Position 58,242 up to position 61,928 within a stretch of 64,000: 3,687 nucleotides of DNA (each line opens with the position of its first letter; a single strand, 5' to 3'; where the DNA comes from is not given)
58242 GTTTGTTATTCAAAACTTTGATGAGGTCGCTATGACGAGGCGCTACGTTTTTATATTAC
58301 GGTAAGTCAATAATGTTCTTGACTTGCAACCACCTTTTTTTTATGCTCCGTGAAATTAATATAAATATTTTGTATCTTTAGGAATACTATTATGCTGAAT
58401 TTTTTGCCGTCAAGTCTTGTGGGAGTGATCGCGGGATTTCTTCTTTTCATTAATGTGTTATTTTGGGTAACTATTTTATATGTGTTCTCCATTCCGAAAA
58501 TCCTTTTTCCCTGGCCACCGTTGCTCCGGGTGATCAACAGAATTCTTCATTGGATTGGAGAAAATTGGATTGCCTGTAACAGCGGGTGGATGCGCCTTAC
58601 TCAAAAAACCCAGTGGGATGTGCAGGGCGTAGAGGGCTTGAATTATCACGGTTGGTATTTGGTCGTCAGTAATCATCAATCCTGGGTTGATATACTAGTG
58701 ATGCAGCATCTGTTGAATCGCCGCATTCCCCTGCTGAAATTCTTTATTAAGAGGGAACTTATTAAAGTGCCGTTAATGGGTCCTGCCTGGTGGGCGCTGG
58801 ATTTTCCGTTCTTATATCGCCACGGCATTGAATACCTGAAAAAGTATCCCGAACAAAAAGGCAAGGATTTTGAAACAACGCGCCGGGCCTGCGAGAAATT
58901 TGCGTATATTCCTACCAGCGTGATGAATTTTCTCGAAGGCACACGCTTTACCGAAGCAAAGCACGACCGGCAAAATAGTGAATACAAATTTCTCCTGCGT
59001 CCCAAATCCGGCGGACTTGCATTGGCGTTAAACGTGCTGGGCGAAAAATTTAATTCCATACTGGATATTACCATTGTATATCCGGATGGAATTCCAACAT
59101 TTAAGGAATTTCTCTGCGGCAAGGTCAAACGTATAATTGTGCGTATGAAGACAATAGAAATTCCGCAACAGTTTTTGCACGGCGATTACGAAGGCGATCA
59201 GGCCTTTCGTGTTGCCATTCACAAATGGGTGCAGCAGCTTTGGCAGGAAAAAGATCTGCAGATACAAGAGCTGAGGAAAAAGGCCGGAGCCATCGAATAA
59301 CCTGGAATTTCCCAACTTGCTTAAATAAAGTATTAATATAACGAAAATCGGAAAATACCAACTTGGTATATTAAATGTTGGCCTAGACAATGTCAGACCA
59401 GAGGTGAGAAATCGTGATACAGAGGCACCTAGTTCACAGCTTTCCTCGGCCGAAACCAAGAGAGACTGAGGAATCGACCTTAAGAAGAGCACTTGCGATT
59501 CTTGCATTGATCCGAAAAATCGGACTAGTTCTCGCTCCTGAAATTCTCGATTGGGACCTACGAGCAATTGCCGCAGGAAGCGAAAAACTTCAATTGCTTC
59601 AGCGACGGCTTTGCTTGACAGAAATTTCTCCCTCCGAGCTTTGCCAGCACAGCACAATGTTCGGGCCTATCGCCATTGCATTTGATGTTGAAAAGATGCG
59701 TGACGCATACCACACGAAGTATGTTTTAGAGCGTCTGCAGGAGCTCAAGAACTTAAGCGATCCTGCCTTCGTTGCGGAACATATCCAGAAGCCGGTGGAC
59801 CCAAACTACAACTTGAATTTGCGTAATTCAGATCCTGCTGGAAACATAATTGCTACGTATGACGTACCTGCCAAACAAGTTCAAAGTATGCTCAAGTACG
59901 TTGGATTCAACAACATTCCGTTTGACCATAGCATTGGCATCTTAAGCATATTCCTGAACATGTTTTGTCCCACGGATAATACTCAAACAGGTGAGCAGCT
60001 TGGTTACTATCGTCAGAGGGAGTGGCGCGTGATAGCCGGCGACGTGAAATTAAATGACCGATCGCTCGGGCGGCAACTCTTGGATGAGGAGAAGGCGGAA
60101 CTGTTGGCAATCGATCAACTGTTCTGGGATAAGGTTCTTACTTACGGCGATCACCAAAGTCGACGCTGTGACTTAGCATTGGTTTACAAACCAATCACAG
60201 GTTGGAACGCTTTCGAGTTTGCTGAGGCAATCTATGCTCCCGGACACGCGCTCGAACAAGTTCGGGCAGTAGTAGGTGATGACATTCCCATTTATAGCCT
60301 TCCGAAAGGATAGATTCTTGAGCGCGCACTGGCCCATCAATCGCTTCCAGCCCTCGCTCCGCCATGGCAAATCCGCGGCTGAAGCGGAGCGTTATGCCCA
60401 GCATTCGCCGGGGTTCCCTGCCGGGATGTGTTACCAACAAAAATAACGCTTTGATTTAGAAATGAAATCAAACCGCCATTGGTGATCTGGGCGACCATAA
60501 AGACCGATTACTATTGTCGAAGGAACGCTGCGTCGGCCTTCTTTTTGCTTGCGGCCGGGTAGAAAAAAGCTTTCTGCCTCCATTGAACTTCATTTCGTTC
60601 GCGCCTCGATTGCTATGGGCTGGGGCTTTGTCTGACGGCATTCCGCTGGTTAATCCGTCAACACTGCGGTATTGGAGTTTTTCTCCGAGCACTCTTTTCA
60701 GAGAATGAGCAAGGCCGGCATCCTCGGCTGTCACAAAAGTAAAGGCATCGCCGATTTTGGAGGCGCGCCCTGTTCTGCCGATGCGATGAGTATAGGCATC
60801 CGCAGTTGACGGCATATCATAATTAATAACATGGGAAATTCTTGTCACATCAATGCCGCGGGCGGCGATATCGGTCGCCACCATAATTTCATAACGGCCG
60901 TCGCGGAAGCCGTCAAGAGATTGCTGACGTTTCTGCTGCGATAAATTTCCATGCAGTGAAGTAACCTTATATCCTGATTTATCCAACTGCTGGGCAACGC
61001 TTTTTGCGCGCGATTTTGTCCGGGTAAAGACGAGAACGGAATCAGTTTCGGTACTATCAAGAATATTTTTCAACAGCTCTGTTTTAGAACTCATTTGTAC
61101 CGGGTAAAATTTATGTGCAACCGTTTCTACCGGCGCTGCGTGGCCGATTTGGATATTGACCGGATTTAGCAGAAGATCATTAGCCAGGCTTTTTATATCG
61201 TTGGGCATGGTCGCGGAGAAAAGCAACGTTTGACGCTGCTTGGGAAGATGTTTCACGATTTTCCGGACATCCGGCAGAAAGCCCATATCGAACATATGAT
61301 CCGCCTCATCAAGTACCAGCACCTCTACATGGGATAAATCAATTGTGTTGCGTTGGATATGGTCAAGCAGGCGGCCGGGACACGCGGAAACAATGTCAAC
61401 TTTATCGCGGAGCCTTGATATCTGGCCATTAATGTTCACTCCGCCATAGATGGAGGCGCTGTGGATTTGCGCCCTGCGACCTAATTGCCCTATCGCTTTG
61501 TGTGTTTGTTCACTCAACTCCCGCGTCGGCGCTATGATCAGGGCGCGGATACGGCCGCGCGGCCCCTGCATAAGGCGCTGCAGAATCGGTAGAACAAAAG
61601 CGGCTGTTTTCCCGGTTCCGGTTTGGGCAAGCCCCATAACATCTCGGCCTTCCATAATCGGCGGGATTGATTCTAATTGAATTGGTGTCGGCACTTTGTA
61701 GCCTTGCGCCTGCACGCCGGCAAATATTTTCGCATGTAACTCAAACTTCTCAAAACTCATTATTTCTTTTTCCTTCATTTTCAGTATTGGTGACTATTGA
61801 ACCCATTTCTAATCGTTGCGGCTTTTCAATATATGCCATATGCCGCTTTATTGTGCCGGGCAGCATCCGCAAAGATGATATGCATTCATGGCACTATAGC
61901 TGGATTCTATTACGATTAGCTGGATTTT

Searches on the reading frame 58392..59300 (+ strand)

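Call 86: search_protein_families(library=pfam, proteins=[window:58392-59300:+], max_evalue=0.00001)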
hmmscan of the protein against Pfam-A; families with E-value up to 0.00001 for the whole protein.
window:58392-59300:+ (302 aa): 1 family
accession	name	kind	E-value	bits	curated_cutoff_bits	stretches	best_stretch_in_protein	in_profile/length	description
PF01553.26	Acyltransferase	-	3.7e-14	53.1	23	1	77-227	4-128/132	Acyltransferase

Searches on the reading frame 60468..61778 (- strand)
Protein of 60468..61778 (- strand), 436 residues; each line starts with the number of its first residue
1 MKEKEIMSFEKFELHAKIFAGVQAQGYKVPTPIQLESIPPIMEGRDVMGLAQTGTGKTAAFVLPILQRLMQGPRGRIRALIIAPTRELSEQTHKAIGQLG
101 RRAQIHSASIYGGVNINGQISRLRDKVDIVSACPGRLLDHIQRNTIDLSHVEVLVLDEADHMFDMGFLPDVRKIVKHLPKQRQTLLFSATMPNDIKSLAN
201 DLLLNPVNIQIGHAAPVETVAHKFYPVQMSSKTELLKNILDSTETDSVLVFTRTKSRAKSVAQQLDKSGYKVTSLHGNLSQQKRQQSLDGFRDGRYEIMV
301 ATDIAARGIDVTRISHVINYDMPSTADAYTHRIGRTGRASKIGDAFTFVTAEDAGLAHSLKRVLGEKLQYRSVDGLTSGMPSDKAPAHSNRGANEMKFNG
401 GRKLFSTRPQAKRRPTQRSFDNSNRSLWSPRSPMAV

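Call 86: search_protein_families(library=pfam, proteins=[window:60468-61778:-], max_evalue=0.00001)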
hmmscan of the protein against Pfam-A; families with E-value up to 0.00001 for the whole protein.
window:60468-61778:- (436 aa): 3 families
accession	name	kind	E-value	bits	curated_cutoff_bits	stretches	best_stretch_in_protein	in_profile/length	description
PF00270.35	DEAD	-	1.8e-52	177.9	26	1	31-197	1-166/167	DEAD/DEAH box helicase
PF00271.37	Helicase_C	-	5.4e-34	117.2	23.5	1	232-339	2-109/110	Helicase conserved C-terminal domain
PF04851.21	ResIII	-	3e-09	37.5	22.5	1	51-192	30-163/164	Type III restriction enzyme, res subunit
